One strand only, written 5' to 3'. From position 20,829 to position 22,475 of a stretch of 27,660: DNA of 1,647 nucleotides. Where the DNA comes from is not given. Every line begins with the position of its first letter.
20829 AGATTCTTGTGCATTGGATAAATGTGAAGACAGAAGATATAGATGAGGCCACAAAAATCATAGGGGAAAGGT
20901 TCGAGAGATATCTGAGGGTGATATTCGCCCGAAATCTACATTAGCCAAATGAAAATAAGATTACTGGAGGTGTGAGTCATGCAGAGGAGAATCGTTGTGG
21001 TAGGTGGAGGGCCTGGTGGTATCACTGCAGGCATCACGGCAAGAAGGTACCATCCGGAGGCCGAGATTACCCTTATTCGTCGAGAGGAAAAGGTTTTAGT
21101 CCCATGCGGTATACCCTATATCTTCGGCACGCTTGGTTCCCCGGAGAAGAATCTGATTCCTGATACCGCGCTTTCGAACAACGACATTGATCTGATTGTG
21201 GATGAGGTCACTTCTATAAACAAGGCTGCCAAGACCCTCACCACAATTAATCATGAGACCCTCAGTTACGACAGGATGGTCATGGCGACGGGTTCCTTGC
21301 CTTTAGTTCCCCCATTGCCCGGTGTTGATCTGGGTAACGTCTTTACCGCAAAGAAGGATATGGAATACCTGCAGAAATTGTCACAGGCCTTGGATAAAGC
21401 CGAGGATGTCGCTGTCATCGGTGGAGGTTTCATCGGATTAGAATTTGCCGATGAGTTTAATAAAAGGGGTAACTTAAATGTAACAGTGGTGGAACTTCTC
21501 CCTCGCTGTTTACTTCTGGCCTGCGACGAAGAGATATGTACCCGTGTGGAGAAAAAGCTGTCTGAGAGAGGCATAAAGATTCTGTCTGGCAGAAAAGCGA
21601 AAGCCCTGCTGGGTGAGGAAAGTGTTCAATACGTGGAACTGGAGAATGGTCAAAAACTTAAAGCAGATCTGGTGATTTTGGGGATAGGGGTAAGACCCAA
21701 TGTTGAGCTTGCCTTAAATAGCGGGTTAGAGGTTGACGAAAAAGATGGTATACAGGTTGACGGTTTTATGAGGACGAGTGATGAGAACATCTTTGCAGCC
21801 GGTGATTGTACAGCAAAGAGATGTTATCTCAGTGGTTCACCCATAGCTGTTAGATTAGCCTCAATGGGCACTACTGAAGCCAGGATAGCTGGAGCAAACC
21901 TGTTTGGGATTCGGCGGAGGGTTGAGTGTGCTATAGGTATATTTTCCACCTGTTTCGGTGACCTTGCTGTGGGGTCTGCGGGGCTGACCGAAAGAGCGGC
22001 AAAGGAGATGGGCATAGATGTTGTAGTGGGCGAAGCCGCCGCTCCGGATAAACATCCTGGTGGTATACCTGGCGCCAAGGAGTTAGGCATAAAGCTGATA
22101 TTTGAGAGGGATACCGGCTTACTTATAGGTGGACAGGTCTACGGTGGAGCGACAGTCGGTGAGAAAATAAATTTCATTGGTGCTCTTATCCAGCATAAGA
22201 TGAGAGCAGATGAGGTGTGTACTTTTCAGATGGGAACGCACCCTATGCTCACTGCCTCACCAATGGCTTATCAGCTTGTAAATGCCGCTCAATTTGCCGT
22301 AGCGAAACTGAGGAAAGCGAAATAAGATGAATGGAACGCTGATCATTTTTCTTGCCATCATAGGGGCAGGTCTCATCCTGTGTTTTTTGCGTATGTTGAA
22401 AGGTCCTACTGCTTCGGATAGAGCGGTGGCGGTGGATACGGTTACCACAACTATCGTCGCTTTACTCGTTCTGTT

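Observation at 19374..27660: Bacterial MBX/MBS-type respiratory complex with a built-in NSR/CoADR-like flavoprotein: candidate NAD(P)H-linked, ion-pumping sulfur or disulfide respiration system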

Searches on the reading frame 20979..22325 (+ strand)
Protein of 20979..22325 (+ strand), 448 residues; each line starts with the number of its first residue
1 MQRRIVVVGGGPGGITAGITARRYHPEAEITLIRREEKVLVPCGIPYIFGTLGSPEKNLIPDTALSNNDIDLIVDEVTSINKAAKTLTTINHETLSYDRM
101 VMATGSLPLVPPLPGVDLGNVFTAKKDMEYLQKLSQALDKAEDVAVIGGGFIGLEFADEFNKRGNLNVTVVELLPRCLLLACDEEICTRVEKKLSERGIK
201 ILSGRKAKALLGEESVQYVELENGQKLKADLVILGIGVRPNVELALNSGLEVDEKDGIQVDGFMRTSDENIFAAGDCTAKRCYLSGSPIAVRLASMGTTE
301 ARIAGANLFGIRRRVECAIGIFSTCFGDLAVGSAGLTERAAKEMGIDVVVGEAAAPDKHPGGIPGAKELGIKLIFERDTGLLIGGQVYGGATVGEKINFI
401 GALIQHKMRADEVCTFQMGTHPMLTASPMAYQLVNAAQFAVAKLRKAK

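Call 3: search_protein_families(library=pfam, proteins=[window:20979-22325:+], max_evalue=0.01)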
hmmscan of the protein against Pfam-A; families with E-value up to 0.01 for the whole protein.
window:20979-22325:+ (448 aa): 15 families
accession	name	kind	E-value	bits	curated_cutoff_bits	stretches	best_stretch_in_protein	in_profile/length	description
PF07992.20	Pyr_redox_2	-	1.2e-65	222.3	26.1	1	4-281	2-278/291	Pyridine nucleotide-disulphide oxidoreductase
PF00070.33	Pyr_redox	-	2.5e-21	76.4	22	1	144-223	2-81/82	Pyridine nucleotide-disulphide oxidoreductase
PF02852.28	Pyr_redox_dim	-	2.3e-14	53.9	25.3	1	322-425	2-103/110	Pyridine nucleotide-disulphide oxidoreductase, dimerisation domain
PF13738.12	Pyr_redox_3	-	3.8e-10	39.9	30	1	76-275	103-305/305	Pyridine nucleotide-disulphide oxidoreductase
PF03486.20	HI0933_like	-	2.8e-06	27.4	50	0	4-38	2-34/244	HI0933-like protein Rossmann domain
PF13454.12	NAD_binding_9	-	4.9e-06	27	21.8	0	189-237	105-153/155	FAD-NAD(P)-binding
PF01266.30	DAO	-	8.8e-06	25.9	27.9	0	143-172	1-29/353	FAD dependent oxidoreductase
PF13450.12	NAD_binding_8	-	1.2e-05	25.9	21.9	0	146-176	1-30/68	NAD(P)-binding Rossmann-like domain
PF13434.12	Lys_Orn_oxgnase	-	3.1e-05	23.7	21.3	1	91-164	142-211/339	L-lysine 6-monooxygenase/L-ornithine 5-monooxygenase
PF01134.28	GIDA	-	4.1e-05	23.2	22.1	0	66-106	107-150/391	Glucose inhibited division protein A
PF00890.30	FAD_binding_2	-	5.1e-05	23.1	20.4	0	5-36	2-31/414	FAD binding domain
PF04820.20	Trp_halogenase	-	7.7e-05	22.2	21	0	4-41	1-40/458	Tryptophan halogenase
PF01946.23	Thi4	-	0.00034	20.4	26.2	0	141-172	17-48/235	Thi4 family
PF05834.18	Lycopene_cycl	-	0.00038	20.1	23.4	0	143-175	1-34/380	Lycopene cyclase protein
PF12831.13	FAD_oxidored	-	0.0018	18.1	27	0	5-23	2-20/416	FAD dependent oxidoreductase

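Call 4: search_protein_families(library=ncbifam, proteins=[window:20979-22325:+], max_evalue=0.001)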
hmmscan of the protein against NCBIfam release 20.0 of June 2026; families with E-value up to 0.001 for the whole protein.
window:20979-22325:+ (448 aa): 64 families (the best 25 are shown)
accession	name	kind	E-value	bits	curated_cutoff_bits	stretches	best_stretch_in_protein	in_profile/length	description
TIGR03385.1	CoA_CoA_reduc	equivalog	1.1e-75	255.1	578.8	1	4-422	1-426/439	CoA-disulfide reductase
NF007123.0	PRK09564.1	equivalog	5.8e-70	236.2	458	1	4-419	2-424/444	CoA-disulfide reductase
NF045765.1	PhenlGlyoxDHPadH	equivalog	1.6e-46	159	475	1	4-312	4-311/416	NADH-dependent phenylglyoxylate dehydrogenase subunit epsilon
NF046103.1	NOXase_Strep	equivalog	6e-46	157.3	600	1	4-415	1-418/442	H2O-forming NADH oxidase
TIGR02374.1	nitri_red_nirB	equivalog_domain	6.3e-46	157.2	578.35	1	67-282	66-282/794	nitrite reductase large subunit NirB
TIGR01350.1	lipoamide_DH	equivalog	1.9e-44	152.1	408.8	1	66-424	100-443/461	dihydrolipoyl dehydrogenase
NF042949.2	3PPDioc_HcaD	equivalog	4.4e-40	137.6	450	1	3-288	2-285/386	3-phenylpropionate/cinnamic acid dioxygenase ferredoxin--NAD(+) reductase subunit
NF003437.0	PRK04965.1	equivalog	1.3e-38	133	392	1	70-279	73-276/378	NADH:flavorubredoxin reductase NorW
NF004943.0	PRK06292.2-1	equivalog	1e-37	130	432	1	70-425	103-445/456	dihydrolipoyl dehydrogenase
TIGR02053.1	MerA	equivalog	2.3e-36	125.8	454.45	1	82-415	114-434/465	mercury(II) reductase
NF041682.1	ant_diox_AndAa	equivalog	3.9e-36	124.6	650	1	4-316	5-317/406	anthranilate 1,2-dioxygenase system ferredoxin--NAD(+) reductase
NF010037.0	PRK13512.1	equivalog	1.2e-33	116.7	394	1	3-424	2-423/438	CoA-disulfide reductase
NF003585.0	PRK05249.1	equivalog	1.2e-33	116.5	465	1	65-397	105-420/464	Si-specific NAD(P)(+) transhydrogenase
NF011565.0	PRK14989.1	subfamily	1.4e-33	116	883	1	56-281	60-286/847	nitrite reductase large subunit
NF005884.0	PRK07846.1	equivalog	1e-32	113.4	501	1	82-425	116-441/454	mycothione reductase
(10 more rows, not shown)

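Call 18: find_homologous_proteins(query=window:20979-22325:+, max_evalue=1e-60)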
Query window:20979-22325:+ (448 aa): 2865 proteins with E <= 1e-60 among 8000 candidates; the best 120 are listed.
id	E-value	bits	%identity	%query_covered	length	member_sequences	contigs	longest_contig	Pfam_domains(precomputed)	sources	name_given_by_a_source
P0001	1.1e-284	962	97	100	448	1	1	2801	PF13450.13,PF07992.21,PF00070.34,PF03486.21,PF13454.13,PF05834.19,PF01134.29,PF01266.31,PF13434.13,PF00890.31,PF02852.29,PF13738.13,PF04820.21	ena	-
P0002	1.6e-283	958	96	100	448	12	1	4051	PF01266.31,PF13450.13,PF00890.31,PF02852.29,PF07992.21,PF00070.34,PF13738.13,PF03486.21,PF04820.21,PF01134.29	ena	-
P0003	3.7e-271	917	91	100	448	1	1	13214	PF13450.13,PF07992.21,PF00070.34,PF03486.21,PF05834.19,PF01134.29,PF01946.24,PF01266.31,PF00890.31,PF02852.29,PF13738.13,PF04820.21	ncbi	-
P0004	1.4e-257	873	86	100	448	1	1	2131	PF13450.13,PF07992.21,PF00070.34,PF03486.21,PF13454.13,PF05834.19,PF01134.29,PF01946.24,PF01266.31,PF00890.31,PF02852.29,PF13738.13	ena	-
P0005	8.6e-246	834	82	100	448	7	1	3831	PF13450.13,PF07992.21,PF00070.34,PF03486.21,PF13454.13,PF05834.19,PF01134.29,PF01946.24,PF01266.31,PF00890.31,PF02852.29,PF13738.13,PF04820.21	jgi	jgi:NADH oxidase (H2O2-forming)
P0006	1.2e-242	823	80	100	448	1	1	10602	PF01946.24,PF13450.13,PF02852.29,PF07992.21,PF00070.34,PF13738.13,PF03486.21,PF13454.13,PF04820.21,PF05834.19,PF01134.29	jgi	jgi:NADPH-dependent 2,4-dienoyl-CoA reductase/sulfur reductase-like enzyme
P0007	1.0e-240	817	80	100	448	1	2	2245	PF01266.31,PF13450.13,PF00890.31,PF02852.29,PF07992.21,PF00070.34,PF13738.13,PF03486.21,PF13454.13,PF05834.19,PF01134.29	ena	-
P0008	1.3e-238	810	78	100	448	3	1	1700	PF13450.13,PF07992.21,PF00070.34,PF03486.21,PF13454.13,PF05834.19,PF01134.29,PF12831.14,PF01946.24,PF01266.31,PF00890.31,PF02852.29,PF13738.13,PF04820.21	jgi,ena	-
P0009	4.4e-237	805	80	100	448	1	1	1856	PF13450.13,PF07992.21,PF00070.34,PF03486.21,PF13454.13,PF05834.19,PF01134.29,PF01266.31,PF00890.31,PF02852.29,PF13738.13,PF04820.21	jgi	-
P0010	2.8e-236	803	77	99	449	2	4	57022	PF13450.13,PF07992.21,PF00070.34,PF03486.21,PF13454.13,PF05834.19,PF01134.29,PF12831.14,PF01946.24,PF01266.31,PF00890.31,PF02852.29,PF13738.13,PF04820.21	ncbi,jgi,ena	-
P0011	1.2e-235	800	80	99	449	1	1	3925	PF01266.31,PF13450.13,PF00890.31,PF02852.29,PF07992.21,PF00070.34,PF13738.13,PF03486.21,PF13454.13,PF01134.29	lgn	-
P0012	5.1e-234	795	77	100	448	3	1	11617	PF13450.13,PF07992.21,PF00070.34,PF03486.21,PF13454.13,PF05834.19,PF01134.29,PF01946.24,PF01266.31,PF00890.31,PF02852.29,PF13738.13,PF04820.21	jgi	-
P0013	5.7e-230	782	77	99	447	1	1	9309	PF01946.24,PF01266.31,PF13450.13,PF00890.31,PF02852.29,PF07992.21,PF00070.34,PF13738.13,PF03486.21,PF05834.19,PF01134.29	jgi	jgi:NADPH-dependent 2,4-dienoyl-CoA reductase/sulfur reductase-like enzyme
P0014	7.2e-229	778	77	98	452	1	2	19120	PF13450.13,PF07992.21,PF00070.34,PF03486.21,PF13454.13,PF05834.19,PF01134.29,PF01266.31,PF13434.13,PF00890.31,PF02852.29,PF13738.13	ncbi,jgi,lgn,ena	-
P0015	7.4e-226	768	74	99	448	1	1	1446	PF13450.13,PF07992.21,PF00070.34,PF03486.21,PF13454.13,PF05834.19,PF01134.29,PF01946.24,PF01266.31,PF00890.31,PF02852.29,PF13738.13,PF04820.21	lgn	-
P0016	3.4e-225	766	73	100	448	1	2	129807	PF13450.13,PF07992.21,PF00070.34,PF03486.21,PF13454.13,PF05834.19,PF01134.29,PF12831.14,PF01946.24,PF01266.31,PF00890.31,PF02852.29,PF13738.13,PF04820.21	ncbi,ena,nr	ncbi:FAD-dependent oxidoreductase [bacterium]|nr:FAD-dependent oxidoreductase [bacterium]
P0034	9.6e-213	725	71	100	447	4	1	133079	PF13450.13,PF07992.21,PF00070.34,PF03486.21,PF13454.13,PF05834.19,PF01134.29,PF01946.24,PF01266.31,PF00890.31,PF02852.29,PF13738.13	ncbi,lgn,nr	ncbi:MAG: FAD-dependent oxidoreductase [Bacteroidales bacterium]|nr:FAD-dependent oxidoreductase [Ba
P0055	1.8e-206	704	69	99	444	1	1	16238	PF13450.13,PF07992.21,PF00070.34,PF03486.21,PF13454.13,PF05834.19,PF01134.29,PF01946.24,PF01266.31,PF00890.31,PF02852.29,PF13738.13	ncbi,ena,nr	ncbi:FAD-dependent oxidoreductase [Candidatus Aerophobetes bacterium]|nr:FAD-dependent oxidoreductas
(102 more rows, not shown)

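Call 19: find_encoding_contigs(protein=P0034, flank=10000, max_places=1)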
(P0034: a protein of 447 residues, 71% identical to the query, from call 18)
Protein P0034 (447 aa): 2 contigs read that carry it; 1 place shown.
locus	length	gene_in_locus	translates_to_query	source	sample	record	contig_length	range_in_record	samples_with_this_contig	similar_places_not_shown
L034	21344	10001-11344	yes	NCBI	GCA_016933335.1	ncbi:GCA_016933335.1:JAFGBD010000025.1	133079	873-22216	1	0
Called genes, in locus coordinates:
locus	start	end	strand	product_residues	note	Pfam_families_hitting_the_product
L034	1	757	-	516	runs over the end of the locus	PF03853:YjeF_N, PF01256:Carb_kinase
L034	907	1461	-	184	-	PF02579:Nitro_FeMo-Co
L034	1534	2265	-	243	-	PF02535:Zip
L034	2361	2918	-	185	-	PF07920:DUF1684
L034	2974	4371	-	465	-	PF09861:Lar_N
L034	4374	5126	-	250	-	PF06745:ATPase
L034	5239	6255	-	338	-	PF04055:Radical_SAM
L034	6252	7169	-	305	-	PF02445:NadA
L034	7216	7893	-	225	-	PF01168:Ala_racemase_N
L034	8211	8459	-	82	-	PF00037:Fer4 (weak), PF13237:Fer4_10 (faint), PF25160:LdpA_Fe-S-bd (faint), PF12838:Fer4_7 (weak), PF13187:Fer4_9 (weak), PF13484:Fer4_16 (faint)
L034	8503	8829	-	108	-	PF12973:Cupin_7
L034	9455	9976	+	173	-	PF01899:MNHE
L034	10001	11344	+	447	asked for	PF00890:FAD_binding_2 (faint), PF01134:GIDA (faint), PF01266:DAO (faint), PF01946:Thi4 (faint), PF07992:Pyr_redox_2, PF13738:Pyr_redox_3 (weak), PF00070:Pyr_redox, PF02852:Pyr_redox_dim, +4 more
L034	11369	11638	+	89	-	PF01022:HTH_5, PF12840:HTH_20, PF01978:TrmB (weak)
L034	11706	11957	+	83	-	PF04066:MrpF_PhaF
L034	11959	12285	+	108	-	PF03334:PhaG_MnhG_YufB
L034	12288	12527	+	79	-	PF13244:MbhD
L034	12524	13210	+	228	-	PF20501:MbhE, PF04039:MnhB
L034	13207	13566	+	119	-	PF00420:Oxidored_q2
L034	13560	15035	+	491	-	PF00361:Proton_antipo_M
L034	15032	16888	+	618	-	PF00361:Proton_antipo_M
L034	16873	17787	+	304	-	PF00146:NADHdh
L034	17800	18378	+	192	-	PF01058:Oxidored_q6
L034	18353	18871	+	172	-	PF00329:Complex1_30kDa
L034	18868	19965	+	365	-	PF00346:Complex1_49kDa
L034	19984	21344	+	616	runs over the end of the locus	PF13534:Fer4_17 (faint), PF13237:Fer4_10 (weak), PF00037:Fer4, PF12838:Fer4_7, PF13187:Fer4_9, PF14691:Fer4_20, PF07992:Pyr_redox_2, PF13450:NAD_binding_8, +5 more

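Call 20: find_encoding_contigs(protein=P0016, flank=10000, max_places=1)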
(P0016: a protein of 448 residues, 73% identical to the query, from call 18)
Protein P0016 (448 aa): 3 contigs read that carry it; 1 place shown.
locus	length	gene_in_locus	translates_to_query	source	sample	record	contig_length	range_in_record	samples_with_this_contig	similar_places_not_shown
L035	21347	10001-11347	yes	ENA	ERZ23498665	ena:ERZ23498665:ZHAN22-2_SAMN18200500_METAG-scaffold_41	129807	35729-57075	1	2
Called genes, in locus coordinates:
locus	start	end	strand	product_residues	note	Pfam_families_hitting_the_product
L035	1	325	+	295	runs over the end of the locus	PF00146:NADHdh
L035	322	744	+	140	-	PF01058:Oxidored_q6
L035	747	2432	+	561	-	PF00329:Complex1_30kDa, PF00374:NiFeSe_Hases, PF00346:Complex1_49kDa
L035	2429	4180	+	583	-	PF00361:Proton_antipo_M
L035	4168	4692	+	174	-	PF13244:MbhD, PF20501:MbhE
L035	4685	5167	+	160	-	PF04039:MnhB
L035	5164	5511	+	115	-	PF00420:Oxidored_q2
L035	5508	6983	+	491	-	PF00662:Proton_antipo_N, PF00361:Proton_antipo_M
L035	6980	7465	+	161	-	PF01899:MNHE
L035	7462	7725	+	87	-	PF04066:MrpF_PhaF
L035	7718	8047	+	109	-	PF03334:PhaG_MnhG_YufB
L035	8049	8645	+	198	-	PF25160:LdpA_Fe-S-bd (faint), PF13187:Fer4_9, PF00037:Fer4 (faint), PF13237:Fer4_10 (weak), PF14697:Fer4_21, PF12838:Fer4_7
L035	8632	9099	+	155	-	PF01750:HycI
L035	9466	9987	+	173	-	PF01899:MNHE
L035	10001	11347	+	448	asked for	PF00890:FAD_binding_2 (faint), PF01134:GIDA (faint), PF01266:DAO (faint), PF01946:Thi4 (faint), PF07992:Pyr_redox_2, PF13738:Pyr_redox_3, PF00070:Pyr_redox, PF02852:Pyr_redox_dim, +6 more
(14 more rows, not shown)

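Call 21: find_encoding_contigs(protein=P0055, flank=10000, max_places=1)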
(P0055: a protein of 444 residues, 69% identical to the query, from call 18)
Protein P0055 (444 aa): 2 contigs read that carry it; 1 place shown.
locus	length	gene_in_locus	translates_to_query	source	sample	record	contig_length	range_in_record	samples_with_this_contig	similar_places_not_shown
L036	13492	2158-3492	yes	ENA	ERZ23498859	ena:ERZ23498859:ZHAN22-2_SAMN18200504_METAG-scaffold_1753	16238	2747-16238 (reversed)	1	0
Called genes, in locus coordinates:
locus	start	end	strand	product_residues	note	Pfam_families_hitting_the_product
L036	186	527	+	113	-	PF20586:DUF6788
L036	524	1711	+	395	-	PF01609:DDE_Tnp_1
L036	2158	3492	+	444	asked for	PF00890:FAD_binding_2 (faint), PF01134:GIDA (faint), PF01266:DAO (faint), PF01946:Thi4 (faint), PF03486:HI0933_like (faint), PF07992:Pyr_redox_2, PF00070:Pyr_redox, PF02852:Pyr_redox_dim, +4 more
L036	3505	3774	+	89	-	PF02583:Trns_repr_metal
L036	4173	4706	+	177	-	PF01899:MNHE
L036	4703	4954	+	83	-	PF04066:MrpF_PhaF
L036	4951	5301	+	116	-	PF03334:PhaG_MnhG_YufB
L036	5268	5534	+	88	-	PF13244:MbhD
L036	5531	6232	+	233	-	PF20501:MbhE, PF04039:MnhB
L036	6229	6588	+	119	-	PF00420:Oxidored_q2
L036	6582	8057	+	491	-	PF10125:NADHdeh_related (weak), PF00361:Proton_antipo_M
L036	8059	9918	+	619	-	PF00662:Proton_antipo_N, PF00361:Proton_antipo_M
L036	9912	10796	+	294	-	PF00146:NADHdh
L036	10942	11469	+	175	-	PF01058:Oxidored_q6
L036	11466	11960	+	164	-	PF00329:Complex1_30kDa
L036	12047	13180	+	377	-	PF00346:Complex1_49kDa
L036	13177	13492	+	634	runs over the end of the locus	PF13183:Fer4_8 (faint), PF00037:Fer4, PF12838:Fer4_7, PF13187:Fer4_9, PF13237:Fer4_10 (weak), PF14691:Fer4_20, PF07992:Pyr_redox_2, PF13450:NAD_binding_8 (weak), +6 more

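Call 32: search_solved_structures(query=window:20979-22325:+, show_alignments=2, max_evalue=1e-30)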
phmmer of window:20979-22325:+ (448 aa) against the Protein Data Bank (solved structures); distinct sequences matched with E-value up to 1e-30: 23.
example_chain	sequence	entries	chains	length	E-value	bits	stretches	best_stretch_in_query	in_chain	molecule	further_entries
6pfz_D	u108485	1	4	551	3.5e-61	210.7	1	4-429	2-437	NADH oxidase (NoxA-3)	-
8a56_A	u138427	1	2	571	5.2e-58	200.3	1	4-410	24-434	Coenzyme A-persulfide reductase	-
5l1n_A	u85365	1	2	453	5.6e-57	196.9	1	1-403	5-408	Coenzyme A disulfide reductase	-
4fx9_A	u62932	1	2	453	5.7e-57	196.8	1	1-403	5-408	Coenzyme A disulfide reductase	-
3kd9_A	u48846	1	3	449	1.9e-56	195.2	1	3-403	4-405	Coenzyme A disulfide reductase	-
6ruz_A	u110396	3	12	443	2.5e-50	175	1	1-431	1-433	NADH oxidase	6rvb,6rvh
3ntd_A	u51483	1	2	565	2.2e-49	171.8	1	3-442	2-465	FAD-dependent pyridine nucleotide-disulphide oxidoreductase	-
3nta_A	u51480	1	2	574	2.4e-49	171.8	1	3-442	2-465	FAD-dependent pyridine nucleotide-disulphide oxidoreductase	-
3cgb_A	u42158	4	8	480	2.9e-49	171.5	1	5-412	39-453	Pyridine nucleotide-disulfide oxidoreductase, class I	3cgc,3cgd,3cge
4ocg_A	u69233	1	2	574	3.6e-48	167.9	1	3-442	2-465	FAD-dependent pyridine nucleotide-disulphide oxidoreductase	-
3nt6_A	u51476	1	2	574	5.2e-48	167.3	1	3-442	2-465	FAD-dependent pyridine nucleotide-disulphide oxidoreductase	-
3icr_A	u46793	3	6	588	6.9e-47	163.6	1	3-424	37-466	Coenzyme A-Disulfide Reductase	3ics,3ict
3iwa_A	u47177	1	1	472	4.4e-45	157.7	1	3-425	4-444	FAD-dependent pyridine nucleotide-disulphide oxidoreductase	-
2cdu_A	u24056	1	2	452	8.2e-40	140.3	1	4-431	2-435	NADPH OXIDASE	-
5er0_A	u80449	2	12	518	5.5e-39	137.6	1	4-443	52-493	NADH oxidase | NAD(FAD)-dependent dehydrogenase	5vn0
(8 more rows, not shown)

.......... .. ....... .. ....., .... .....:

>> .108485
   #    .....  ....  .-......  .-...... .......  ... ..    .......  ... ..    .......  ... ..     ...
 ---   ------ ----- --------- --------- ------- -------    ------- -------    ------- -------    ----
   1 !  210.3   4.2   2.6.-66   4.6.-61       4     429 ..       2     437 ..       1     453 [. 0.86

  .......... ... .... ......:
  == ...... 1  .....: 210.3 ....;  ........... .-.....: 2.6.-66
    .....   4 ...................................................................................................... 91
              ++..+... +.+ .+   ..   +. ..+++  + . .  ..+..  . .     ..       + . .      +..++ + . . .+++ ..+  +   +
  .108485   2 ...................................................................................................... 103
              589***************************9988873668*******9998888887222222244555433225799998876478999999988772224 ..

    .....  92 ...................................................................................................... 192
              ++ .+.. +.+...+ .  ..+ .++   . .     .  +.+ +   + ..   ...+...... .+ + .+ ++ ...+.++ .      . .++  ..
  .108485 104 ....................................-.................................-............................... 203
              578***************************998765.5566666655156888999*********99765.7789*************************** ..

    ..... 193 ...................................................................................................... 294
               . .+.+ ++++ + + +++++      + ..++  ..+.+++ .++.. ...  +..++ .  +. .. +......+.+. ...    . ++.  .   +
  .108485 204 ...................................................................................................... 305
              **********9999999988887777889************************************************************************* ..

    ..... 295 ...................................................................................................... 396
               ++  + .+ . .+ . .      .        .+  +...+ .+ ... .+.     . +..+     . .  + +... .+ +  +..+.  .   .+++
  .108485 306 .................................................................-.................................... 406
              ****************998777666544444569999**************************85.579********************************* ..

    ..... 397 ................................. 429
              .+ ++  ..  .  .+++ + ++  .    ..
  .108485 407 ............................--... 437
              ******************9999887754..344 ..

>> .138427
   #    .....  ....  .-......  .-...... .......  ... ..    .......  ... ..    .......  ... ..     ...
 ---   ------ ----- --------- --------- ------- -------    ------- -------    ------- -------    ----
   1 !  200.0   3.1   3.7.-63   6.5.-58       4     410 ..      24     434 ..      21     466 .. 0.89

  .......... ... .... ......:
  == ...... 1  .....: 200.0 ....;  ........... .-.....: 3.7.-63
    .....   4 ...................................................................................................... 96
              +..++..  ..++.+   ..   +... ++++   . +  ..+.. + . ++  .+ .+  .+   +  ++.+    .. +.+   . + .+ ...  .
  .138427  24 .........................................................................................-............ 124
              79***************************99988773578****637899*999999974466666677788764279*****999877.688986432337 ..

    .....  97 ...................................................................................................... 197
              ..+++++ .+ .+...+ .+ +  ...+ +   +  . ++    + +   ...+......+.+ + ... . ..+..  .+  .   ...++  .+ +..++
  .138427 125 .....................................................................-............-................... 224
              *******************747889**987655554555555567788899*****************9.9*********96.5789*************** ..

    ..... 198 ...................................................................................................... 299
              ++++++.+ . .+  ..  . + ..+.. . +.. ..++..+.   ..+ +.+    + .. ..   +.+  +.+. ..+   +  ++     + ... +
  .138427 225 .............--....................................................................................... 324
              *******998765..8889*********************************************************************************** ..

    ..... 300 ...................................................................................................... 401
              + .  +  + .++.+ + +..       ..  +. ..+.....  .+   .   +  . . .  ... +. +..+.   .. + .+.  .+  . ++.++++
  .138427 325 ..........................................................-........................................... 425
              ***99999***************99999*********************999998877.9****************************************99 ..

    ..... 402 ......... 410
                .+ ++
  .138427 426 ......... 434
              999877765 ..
